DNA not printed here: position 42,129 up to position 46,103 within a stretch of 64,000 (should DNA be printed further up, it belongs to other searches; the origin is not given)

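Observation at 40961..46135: Hairpin elements with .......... terminal inverted repeats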

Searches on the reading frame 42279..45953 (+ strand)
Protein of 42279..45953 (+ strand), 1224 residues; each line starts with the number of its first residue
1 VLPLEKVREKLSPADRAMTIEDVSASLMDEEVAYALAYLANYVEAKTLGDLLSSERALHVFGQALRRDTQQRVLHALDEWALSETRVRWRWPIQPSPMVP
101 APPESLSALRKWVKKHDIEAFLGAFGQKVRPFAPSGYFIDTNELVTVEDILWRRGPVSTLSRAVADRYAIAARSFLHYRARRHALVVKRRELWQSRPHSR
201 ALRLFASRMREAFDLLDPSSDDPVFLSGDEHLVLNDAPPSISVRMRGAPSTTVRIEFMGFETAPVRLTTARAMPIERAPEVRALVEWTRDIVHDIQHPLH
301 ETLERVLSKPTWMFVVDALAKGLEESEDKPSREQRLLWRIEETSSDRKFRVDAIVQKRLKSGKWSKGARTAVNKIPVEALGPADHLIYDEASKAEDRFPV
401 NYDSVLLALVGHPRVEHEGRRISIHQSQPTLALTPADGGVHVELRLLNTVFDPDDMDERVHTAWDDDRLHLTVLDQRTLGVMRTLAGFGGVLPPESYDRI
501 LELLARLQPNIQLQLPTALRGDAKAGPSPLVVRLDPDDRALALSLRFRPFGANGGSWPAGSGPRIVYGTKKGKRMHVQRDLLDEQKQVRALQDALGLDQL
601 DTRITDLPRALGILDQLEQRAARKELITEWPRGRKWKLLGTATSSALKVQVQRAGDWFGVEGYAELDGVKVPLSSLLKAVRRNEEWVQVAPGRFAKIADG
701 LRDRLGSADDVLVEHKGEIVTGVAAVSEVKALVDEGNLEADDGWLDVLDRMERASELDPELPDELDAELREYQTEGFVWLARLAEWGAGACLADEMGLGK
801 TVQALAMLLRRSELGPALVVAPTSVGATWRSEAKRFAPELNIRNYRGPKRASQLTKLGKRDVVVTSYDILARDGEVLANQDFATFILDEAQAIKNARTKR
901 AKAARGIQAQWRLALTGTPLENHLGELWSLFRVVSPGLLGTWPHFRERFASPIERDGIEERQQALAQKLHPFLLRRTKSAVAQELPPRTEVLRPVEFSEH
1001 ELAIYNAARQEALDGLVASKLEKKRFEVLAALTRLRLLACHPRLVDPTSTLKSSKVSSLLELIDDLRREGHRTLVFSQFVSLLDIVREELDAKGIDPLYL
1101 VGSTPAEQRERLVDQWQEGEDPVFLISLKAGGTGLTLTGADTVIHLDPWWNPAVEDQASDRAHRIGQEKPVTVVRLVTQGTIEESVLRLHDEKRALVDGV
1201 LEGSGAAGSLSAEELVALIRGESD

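Call 13: search_protein_families(library=pfam, proteins=[window:42279-45953:+])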
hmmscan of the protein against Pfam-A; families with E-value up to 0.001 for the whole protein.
window:42279-45953:+ (1224 aa): 2 families
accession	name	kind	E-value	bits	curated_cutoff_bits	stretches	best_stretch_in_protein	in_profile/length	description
PF00176.29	SNF2-rel_dom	-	1.5e-60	205.2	24.9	1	772-1044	1-290/290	SNF2-related domain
PF00271.37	Helicase_C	-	5.2e-24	85.1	23.5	1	1055-1166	2-110/110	Helicase conserved C-terminal domain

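Call 14: find_homologous_proteins(query=window:42279-45953:+, max_evalue=1e-50)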
Query window:42279-45953:+ (1224 aa): 46 proteins with E <= 1e-50 among 8000 candidates.
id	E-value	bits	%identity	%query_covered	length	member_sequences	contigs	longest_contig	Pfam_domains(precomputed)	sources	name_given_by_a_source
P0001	0.0e+0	2728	100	100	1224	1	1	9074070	PF00176.30,PF00271.38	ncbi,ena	-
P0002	0.0e+0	2393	86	100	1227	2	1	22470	PF00270.36,PF00176.30,PF00271.38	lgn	-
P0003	0.0e+0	2353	85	100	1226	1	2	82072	PF00176.30,PF00271.38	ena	-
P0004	0.0e+0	1555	60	100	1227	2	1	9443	PF00176.30,PF00271.38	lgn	-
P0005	0.0e+0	1539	59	100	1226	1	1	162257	PF00176.30,PF00271.38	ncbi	-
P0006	0.0e+0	1533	59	100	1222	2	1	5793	PF00176.30,PF00271.38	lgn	-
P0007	1.8e-231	790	44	81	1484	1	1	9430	PF00176.30,PF00271.38,PF27043.1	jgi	jgi:superfamily II DNA or RNA helicase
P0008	9.8e-220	751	45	75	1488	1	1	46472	PF00176.30,PF00271.38,PF27043.1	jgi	jgi:superfamily II DNA or RNA helicase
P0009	8.1e-190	652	44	75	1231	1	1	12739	PF00176.30,PF00271.38,PF27043.1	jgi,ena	-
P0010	2.5e-186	640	42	75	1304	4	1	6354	PF00176.30,PF00271.38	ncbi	-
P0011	2.4e-180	620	40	81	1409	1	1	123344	PF00270.36,PF00176.30,PF00271.38,PF04851.22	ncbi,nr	ncbi:MAG: DEAD/DEAH box helicase [Deltaproteobacteria bacterium]|nr:DEAD/DEAH box helicase [Deltapro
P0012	1.5e-176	608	43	71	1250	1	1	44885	PF00176.30,PF00271.38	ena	-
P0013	2.3e-176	607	39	73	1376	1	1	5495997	PF00176.30,PF00271.38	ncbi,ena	-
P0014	1.0e-174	602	44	67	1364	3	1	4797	PF00176.30,PF00271.38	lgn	-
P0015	1.4e-174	601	42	68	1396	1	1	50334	PF00176.30,PF00271.38,PF04851.22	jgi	jgi:superfamily II DNA or RNA helicase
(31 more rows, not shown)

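Call 15: find_encoding_contigs(protein=P0001, flank=10000, max_places=3)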
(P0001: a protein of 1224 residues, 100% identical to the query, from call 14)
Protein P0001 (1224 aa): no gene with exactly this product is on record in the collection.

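Call 16: find_encoding_contigs(protein=P0002, flank=10000, max_places=3)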
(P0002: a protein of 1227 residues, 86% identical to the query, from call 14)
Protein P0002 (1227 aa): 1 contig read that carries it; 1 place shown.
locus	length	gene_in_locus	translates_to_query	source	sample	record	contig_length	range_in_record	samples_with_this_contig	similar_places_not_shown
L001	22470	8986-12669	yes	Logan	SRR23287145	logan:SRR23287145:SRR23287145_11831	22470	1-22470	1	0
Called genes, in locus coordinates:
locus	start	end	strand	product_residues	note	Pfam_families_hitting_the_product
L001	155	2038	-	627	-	PF00112:Peptidase_C1 (faint), PF01483:P_proprotein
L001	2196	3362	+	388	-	PF00155:Aminotran_1_2, PF00266:Aminotran_5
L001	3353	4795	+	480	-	PF00171:Aldedh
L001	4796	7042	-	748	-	-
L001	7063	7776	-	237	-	PF05019:Coq4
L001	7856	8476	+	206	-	PF00440:TetR_N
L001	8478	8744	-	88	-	-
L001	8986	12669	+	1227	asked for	PF00176:SNF2-rel_dom, PF00270:DEAD (faint), PF00271:Helicase_C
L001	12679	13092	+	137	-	-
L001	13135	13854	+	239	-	PF00230:MIP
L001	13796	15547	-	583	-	PF07969:Amidohydro_3, PF01979:Amidohydro_1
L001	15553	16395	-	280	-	PF03446:NAD_binding_2, PF03807:F420_oxidored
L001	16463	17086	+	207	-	PF00440:TetR_N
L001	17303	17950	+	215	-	-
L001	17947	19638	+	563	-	PF07627:PSCyt3 (faint)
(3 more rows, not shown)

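Call 17: find_encoding_contigs(protein=P0003, flank=10000, max_places=3)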
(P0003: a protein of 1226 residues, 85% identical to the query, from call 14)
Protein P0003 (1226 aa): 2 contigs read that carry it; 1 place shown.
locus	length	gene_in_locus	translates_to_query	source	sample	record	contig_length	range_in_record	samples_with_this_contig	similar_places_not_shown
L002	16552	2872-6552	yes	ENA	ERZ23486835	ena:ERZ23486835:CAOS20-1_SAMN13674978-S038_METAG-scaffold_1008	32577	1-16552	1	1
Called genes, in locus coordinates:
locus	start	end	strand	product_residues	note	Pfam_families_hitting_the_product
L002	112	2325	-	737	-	-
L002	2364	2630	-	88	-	-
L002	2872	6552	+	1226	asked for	PF00176:SNF2-rel_dom, PF00271:Helicase_C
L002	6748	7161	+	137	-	-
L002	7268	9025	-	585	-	PF07969:Amidohydro_3, PF01979:Amidohydro_1 (weak)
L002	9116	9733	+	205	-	PF00440:TetR_N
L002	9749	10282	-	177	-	PF09346:SMI1_KNR4, PF14568:SUKH_6 (weak)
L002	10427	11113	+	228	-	-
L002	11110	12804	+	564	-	-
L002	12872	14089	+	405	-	PF07394:DUF1501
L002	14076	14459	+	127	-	-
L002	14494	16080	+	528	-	-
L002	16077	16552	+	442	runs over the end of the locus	PF16697:Yop-YscD_cpl, PF00498:FHA, PF00158:Sigma54_activat, PF14532:Sigma54_activ_2, PF07728:AAA_5, PF25601:AAA_lid_14, PF02954:HTH_8 (weak)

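Call 33: list_cluster_members(proteins=[P0001, P0005, P0013])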
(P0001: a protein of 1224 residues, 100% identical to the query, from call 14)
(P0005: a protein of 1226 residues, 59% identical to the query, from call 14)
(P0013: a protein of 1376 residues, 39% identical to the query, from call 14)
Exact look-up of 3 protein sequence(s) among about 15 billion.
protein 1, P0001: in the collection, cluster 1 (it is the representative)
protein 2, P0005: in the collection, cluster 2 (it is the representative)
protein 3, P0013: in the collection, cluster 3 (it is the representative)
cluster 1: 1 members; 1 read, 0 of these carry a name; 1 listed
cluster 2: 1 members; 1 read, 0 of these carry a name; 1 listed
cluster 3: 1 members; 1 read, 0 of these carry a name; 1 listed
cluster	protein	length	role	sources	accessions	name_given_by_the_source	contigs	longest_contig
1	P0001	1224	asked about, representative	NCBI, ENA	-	-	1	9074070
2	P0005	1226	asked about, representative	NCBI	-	-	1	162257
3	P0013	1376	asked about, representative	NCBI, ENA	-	-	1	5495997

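Call 39: find_encoding_contigs(protein=P0005, flank=10000, max_places=2)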
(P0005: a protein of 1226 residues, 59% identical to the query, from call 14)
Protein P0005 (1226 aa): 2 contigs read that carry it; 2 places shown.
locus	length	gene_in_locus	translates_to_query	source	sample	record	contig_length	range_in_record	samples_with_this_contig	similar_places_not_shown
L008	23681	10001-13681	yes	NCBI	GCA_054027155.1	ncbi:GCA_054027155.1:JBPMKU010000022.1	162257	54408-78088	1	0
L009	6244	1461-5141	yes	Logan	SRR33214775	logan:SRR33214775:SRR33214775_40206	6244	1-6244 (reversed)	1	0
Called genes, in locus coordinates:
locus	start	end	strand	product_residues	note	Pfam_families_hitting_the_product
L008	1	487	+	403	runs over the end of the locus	PF05626:DUF790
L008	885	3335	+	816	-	PF02518:HATPase_c, PF00204:DNA_gyraseB, PF01751:Toprim, PF18053:GyrB_insert, PF00986:DNA_gyraseB_C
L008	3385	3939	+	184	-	-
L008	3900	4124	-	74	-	-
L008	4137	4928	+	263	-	PF00753:Lactamase_B, PF16123:HAGH_C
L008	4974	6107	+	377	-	PF02771:Acyl-CoA_dh_N, PF02770:Acyl-CoA_dh_M, PF00441:Acyl-CoA_dh_1, PF08028:Acyl-CoA_dh_2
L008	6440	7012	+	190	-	-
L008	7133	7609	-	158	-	PF00571:CBS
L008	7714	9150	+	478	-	PF00171:Aldedh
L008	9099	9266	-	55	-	-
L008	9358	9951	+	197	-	-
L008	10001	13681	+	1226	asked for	PF00176:SNF2-rel_dom, PF00271:Helicase_C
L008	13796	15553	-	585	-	PF07969:Amidohydro_3, PF01979:Amidohydro_1 (weak)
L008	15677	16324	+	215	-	PF00440:TetR_N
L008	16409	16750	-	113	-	PF08899:DUF1844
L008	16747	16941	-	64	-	-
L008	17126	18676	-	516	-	PF00732:GMC_oxred_N, PF01266:DAO (faint), PF05199:GMC_oxred_C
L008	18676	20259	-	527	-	PF00171:Aldedh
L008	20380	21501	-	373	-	-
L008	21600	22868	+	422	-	PF00083:Sugar_tr (weak), PF07690:MFS_1, PF00083:Sugar_tr, PF07690:MFS_1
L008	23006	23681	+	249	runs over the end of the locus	PF20772:TACO1_YebC_N, PF01709:Transcrip_reg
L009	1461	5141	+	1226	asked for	PF00176:SNF2-rel_dom, PF00271:Helicase_C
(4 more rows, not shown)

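Call 40: find_encoding_contigs(protein=P0004, flank=10000, max_places=2)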
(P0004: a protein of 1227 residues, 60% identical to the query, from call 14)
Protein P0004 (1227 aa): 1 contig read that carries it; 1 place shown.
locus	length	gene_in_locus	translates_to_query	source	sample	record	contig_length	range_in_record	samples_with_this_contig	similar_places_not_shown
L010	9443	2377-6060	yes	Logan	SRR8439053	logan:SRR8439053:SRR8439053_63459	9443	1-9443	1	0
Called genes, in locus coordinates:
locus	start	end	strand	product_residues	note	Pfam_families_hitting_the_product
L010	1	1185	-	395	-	?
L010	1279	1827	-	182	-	-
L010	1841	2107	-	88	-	-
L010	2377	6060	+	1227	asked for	PF00176:SNF2-rel_dom, PF00271:Helicase_C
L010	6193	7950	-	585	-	PF07969:Amidohydro_3, PF01979:Amidohydro_1 (weak)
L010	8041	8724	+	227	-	PF00440:TetR_N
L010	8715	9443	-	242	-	?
